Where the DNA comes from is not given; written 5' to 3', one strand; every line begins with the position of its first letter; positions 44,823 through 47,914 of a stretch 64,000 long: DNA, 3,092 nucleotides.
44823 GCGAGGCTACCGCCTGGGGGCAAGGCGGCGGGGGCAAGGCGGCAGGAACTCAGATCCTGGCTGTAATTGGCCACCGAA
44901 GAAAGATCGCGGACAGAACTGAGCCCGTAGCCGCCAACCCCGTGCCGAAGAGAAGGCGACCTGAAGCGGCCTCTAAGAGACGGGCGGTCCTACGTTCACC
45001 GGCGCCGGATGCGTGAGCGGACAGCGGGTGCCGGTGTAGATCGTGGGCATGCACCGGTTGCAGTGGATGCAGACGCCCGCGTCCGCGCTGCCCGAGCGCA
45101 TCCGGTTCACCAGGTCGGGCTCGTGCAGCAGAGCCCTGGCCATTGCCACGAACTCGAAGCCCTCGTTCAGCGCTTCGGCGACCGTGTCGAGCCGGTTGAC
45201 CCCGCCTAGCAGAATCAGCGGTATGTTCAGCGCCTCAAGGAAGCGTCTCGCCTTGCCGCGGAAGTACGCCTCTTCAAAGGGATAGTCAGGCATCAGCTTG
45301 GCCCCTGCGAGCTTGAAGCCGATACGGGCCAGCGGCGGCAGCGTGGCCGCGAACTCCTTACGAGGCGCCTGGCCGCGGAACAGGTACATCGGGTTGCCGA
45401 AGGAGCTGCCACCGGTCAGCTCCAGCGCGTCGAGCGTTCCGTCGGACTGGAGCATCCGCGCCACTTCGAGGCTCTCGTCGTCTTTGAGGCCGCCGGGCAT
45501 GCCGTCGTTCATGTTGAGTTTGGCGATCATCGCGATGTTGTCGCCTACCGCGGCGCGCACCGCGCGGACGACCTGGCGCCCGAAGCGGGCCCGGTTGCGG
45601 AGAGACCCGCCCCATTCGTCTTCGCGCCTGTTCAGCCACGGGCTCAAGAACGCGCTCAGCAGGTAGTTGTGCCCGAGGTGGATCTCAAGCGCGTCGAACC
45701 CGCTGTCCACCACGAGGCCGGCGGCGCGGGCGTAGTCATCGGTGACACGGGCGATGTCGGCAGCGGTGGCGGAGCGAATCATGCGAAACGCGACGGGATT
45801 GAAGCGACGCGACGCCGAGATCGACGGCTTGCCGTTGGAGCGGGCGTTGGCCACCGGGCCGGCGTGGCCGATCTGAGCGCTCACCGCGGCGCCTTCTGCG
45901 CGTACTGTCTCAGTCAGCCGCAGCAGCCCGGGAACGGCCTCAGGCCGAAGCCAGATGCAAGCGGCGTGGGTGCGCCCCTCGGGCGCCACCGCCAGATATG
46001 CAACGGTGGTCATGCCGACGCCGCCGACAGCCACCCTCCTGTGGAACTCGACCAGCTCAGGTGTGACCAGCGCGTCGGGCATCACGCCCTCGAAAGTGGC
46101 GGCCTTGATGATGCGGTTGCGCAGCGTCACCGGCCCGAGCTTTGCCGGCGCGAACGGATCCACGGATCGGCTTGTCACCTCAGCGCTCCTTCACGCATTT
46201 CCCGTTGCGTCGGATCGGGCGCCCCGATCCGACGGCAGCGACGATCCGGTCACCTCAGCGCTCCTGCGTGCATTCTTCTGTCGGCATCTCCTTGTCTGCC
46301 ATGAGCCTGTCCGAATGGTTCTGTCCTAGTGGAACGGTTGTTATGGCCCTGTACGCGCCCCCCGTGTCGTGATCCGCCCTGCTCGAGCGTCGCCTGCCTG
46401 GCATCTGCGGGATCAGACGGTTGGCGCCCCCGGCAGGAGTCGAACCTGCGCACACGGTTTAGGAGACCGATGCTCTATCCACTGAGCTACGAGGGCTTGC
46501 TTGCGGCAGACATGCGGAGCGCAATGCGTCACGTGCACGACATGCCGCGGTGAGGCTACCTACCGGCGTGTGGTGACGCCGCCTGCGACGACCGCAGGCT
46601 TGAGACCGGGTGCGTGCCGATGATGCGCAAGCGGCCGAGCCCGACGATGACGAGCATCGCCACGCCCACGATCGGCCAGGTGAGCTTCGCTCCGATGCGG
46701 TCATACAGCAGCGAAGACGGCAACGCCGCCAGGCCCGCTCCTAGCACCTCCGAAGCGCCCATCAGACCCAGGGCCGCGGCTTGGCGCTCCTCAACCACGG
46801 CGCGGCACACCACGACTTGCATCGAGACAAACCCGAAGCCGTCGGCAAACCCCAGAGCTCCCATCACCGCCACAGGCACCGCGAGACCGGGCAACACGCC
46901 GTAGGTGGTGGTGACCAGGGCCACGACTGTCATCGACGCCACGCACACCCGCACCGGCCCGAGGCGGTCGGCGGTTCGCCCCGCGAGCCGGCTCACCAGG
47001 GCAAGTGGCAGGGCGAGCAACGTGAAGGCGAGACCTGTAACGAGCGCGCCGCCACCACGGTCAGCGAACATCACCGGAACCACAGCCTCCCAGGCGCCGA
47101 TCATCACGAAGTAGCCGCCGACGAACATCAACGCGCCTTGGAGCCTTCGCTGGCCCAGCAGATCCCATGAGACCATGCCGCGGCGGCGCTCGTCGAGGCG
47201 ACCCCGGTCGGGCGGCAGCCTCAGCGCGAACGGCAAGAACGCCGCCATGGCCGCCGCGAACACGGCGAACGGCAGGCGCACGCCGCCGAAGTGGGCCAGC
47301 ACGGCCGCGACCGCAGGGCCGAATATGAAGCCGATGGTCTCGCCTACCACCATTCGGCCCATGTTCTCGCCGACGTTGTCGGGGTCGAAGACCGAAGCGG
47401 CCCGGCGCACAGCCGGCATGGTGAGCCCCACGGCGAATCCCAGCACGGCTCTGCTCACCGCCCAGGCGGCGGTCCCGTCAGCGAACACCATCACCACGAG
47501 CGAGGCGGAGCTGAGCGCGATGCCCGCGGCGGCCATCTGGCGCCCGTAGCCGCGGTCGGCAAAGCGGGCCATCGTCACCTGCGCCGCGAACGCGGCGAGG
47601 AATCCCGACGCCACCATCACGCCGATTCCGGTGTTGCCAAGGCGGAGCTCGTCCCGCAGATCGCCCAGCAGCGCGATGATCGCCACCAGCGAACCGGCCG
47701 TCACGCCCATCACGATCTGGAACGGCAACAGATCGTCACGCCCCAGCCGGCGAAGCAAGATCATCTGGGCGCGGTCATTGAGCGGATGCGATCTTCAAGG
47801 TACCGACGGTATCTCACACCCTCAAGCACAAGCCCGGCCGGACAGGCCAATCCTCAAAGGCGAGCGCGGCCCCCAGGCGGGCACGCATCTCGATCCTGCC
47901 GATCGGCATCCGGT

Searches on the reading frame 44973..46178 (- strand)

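Call 70: search_protein_families(library=pfam, proteins=[window:44973-46178:-], max_evalue=0.00001)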
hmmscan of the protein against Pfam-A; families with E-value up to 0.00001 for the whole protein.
window:44973-46178:- (401 aa): 1 family
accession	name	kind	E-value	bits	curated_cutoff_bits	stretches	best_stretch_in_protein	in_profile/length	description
PF00724.26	Oxidored_FMN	-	1.8e-44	152.9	27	1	9-236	3-240/342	NADH:flavin oxidoreductase / NADH oxidase family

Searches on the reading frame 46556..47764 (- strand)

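Call 70: search_protein_families(library=pfam, proteins=[window:46556-47764:-], max_evalue=0.00001)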
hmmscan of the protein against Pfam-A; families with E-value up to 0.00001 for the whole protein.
window:46556-47764:- (402 aa): 1 family
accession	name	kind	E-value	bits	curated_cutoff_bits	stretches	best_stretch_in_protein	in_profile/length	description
PF07690.21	MFS_1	-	6.6e-34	117.8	33.4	2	22-227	8-220/347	Major Facilitator Superfamily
